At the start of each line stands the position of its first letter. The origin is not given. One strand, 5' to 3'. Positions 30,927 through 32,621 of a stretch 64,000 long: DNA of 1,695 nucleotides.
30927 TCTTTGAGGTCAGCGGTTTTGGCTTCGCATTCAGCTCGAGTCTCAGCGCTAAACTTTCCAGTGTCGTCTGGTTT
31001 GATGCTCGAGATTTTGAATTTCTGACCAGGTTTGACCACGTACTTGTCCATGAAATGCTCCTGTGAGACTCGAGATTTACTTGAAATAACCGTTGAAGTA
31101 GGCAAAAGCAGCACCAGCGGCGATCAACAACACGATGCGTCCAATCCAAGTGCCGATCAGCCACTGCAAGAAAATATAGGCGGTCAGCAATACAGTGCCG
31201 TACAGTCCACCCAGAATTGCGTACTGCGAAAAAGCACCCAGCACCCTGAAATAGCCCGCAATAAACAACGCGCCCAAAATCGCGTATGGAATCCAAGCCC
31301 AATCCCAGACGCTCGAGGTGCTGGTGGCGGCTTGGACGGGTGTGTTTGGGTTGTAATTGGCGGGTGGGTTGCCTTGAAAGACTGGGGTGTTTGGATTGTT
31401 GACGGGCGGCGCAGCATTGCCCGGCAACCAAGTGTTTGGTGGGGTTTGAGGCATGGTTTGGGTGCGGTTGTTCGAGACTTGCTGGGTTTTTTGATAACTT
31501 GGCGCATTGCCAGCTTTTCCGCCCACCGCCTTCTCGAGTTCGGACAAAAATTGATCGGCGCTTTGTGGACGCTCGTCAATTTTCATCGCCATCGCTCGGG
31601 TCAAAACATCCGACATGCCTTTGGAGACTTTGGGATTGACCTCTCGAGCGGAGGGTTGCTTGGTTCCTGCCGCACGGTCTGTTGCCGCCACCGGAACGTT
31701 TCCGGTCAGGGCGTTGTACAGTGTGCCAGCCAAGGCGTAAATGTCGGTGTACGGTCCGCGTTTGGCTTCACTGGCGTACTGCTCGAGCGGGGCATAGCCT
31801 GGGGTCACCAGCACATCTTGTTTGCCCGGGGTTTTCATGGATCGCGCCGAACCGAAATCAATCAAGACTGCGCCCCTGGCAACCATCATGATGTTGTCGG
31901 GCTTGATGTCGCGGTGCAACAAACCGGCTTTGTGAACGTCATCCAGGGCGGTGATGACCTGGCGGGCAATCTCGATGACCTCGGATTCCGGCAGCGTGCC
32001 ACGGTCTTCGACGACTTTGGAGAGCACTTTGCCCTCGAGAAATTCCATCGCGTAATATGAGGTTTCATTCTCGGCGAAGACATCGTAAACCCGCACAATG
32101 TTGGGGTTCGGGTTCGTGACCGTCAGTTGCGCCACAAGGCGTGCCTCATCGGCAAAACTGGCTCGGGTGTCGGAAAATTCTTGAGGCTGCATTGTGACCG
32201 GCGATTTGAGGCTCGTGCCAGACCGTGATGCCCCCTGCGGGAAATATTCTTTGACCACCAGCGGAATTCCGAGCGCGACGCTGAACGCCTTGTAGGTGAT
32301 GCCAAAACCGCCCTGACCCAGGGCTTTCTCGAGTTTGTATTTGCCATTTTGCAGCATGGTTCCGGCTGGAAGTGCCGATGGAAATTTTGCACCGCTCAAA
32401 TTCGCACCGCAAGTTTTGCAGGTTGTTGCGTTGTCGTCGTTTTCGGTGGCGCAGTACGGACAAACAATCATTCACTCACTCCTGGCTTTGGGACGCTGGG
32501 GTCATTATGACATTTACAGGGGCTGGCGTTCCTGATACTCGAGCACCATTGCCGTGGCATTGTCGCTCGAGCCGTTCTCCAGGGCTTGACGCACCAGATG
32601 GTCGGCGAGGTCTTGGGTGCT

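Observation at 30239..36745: Five-gene vWA / Zn-ribbon-FHA / pseudokinase-PP2C / Zn-ribbon-Ser-Thr kinase / PPK2 operon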

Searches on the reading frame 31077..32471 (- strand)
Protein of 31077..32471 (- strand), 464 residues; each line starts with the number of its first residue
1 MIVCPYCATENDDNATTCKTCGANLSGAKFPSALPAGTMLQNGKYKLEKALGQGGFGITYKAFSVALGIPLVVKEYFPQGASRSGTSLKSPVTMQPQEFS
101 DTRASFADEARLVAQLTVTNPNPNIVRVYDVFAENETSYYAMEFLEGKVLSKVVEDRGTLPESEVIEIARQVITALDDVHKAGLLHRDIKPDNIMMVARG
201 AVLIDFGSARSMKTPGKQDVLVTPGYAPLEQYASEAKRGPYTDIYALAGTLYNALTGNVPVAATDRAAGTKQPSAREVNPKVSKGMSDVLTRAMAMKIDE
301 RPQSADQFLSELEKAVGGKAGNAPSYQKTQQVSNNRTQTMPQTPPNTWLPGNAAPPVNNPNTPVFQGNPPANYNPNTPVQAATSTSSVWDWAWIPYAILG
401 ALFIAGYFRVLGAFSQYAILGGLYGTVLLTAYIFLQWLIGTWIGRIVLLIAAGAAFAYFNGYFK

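Call 5: search_protein_families(library=pfam, proteins=[window:31077-32471:-], max_evalue=0.01)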
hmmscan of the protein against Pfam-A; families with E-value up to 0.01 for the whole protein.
window:31077-32471:- (464 aa): 9 families
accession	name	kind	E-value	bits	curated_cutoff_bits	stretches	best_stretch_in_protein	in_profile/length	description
PF00069.31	Pkinase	-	4.8e-35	121.7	31.7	1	45-306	1-255/263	Protein kinase domain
PF07714.23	PK_Tyr_Ser-Thr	-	4.2e-15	56.2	23.1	1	46-303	2-250/258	Protein tyrosine and serine/threonine kinase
PF01636.29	APH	-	2.1e-09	37.9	23.2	2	164-210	146-198/239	Phosphotransferase enzyme family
PF13240.11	Zn_Ribbon_1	-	4.8e-05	23.4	25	1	4-25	2-23/23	zinc-ribbon domain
PF17667.7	Pkinase_fungal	-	5.2e-05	22.6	24.1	1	163-215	286-345/387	Fungal protein kinase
PF13248.11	Zn_ribbon_3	-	9.4e-05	22.2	27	1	1-25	2-26/26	zinc-ribbon domain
PF14531.12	Kinase-like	-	0.00017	21.4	25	1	139-241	122-220/289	Kinase-like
PF01163.29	RIO1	-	0.0017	18.4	22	1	141-221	84-163/187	RIO domain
PF12773.13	DZR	-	0.0025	18.4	27.3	1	4-26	1-23/45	Double zinc ribbon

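Call 19: search_protein_families(library=padloc, proteins=[window:31077-32471:-], max_evalue=0.01)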
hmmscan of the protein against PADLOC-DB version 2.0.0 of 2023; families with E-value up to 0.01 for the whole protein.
window:31077-32471:- (464 aa): 35 families (the best 25 are shown)
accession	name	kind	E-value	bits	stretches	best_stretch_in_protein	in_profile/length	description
PDLC04042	PD-T4-6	-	4e-51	172.4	1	41-323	7-280/292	-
PDLC04053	PD-T4-6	-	4.5e-47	159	1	41-336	7-292/311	-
PDLC04043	PD-T4-6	-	4.8e-47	159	2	100-324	56-286/452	-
PDLC04054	PD-T4-6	-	2.6e-45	153.3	1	42-360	10-314/347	-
PDLC04047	PD-T4-6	-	6.3e-43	145.1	1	42-331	9-288/327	-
PDLC04061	PD-T4-6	-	1e-42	145.3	1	35-392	8-362/510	-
PDLC04138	mad6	-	1.1e-42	144.8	1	42-328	50-326/659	mads_6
PDLC04044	PD-T4-6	-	1.1e-42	144.5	1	5-331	7-308/372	-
PDLC04060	PD-T4-6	-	3.5e-40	136.3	1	37-321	3-275/486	-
PDLC04045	PD-T4-6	-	2.4e-39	133.3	1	39-337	29-321/350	-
PDLC04057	PD-T4-6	-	1.7e-38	130.8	1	112-342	57-296/443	-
PDLC04041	PD-T4-6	-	1.1e-37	128.3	1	28-322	15-300/443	-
PDLC04039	PD-T4-6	-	5.8e-34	115.9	1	37-371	10-328/458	-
PDLC04040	PD-T4-6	-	2.3e-32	110.5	1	103-330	38-280/547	-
PDLC04051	PD-T4-6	-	3.9e-32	109.8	1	4-336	6-314/476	-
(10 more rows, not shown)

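Call 35: search_protein_families(library=ncbifam, proteins=[window:31077-32471:-], max_evalue=0.001)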
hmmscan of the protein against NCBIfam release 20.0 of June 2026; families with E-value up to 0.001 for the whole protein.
window:31077-32471:- (464 aa): 19 families
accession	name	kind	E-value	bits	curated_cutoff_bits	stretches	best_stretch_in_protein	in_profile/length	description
NF033483.0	PknB_PASTA_kin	equivalog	3.1e-50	171.8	450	1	41-406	5-348/563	Stk1 family PASTA domain-containing Ser/Thr kinase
NF047741.1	antiphage_MADS6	equivalog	7.7e-40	137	460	2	119-334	252-480/612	methylation-associated defense system protein kinase MAD6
NF038150.1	lanthi_synth_IV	equivalog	3.3e-31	108.4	650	1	36-326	182-467/851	class IV lanthionine synthetase LanL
NF052427.1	StpK7MSMEG_1200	equivalog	3e-29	102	900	1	42-329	6-283/601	serine/threonine protein kinase StpK7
TIGR03903.1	TOMM_kin_cyc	equivalog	1.7e-19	69.2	705.75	1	102-309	21-241/1267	TOMM system kinase/cyclase fusion protein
NF038151.1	lanthi_synth_III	equivalog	1.8e-19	69.6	575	1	40-304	217-472/833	class III lanthionine synthetase LanKC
NF009651.0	PRK13184.1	equivalog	8.5e-19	67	839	1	98-320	41-295/932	serine/threonine-protein kinase PknD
NF033442.0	BREX_PglW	equivalog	8.1e-15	53.6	990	1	32-339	502-794/1391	BREX system serine/threonine kinase PglW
NF053615.1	SerThrKinAfsKStmc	equivalog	1e-14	54.1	1300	1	140-331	89-287/809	protein serine/threonine kinase AfsK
NF058632.1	SerThrKinPrkT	equivalog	4.4e-11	42.4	280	1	122-208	77-164/322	serine/threonine protein kinase PrkT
NF043056.1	T4SS_LegK1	equivalog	2.3e-10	39.7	550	1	48-248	76-277/516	Dot/Icm T4SS effector kinase LegK1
TIGR03724.2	arch_bud32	equivalog_domain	9e-09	35.1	125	1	108-211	42-133/193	KEOPS complex kinase/ATPase Bud32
NF011464.0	PRK14879.1-7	equivalog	7.9e-08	32.3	246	1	123-211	68-151/221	Kae1-associated kinase Bud32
NF011463.0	PRK14879.1-4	equivalog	2e-07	30.7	188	1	108-210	67-161/237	Kae1-associated kinase Bud32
NF007174.0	PRK09605.1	equivalog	2.2e-06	26.4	447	1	108-212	385-476/535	bifunctional N(6)-L-threonylcarbamoyladenine synthase/serine/threonine protein kinase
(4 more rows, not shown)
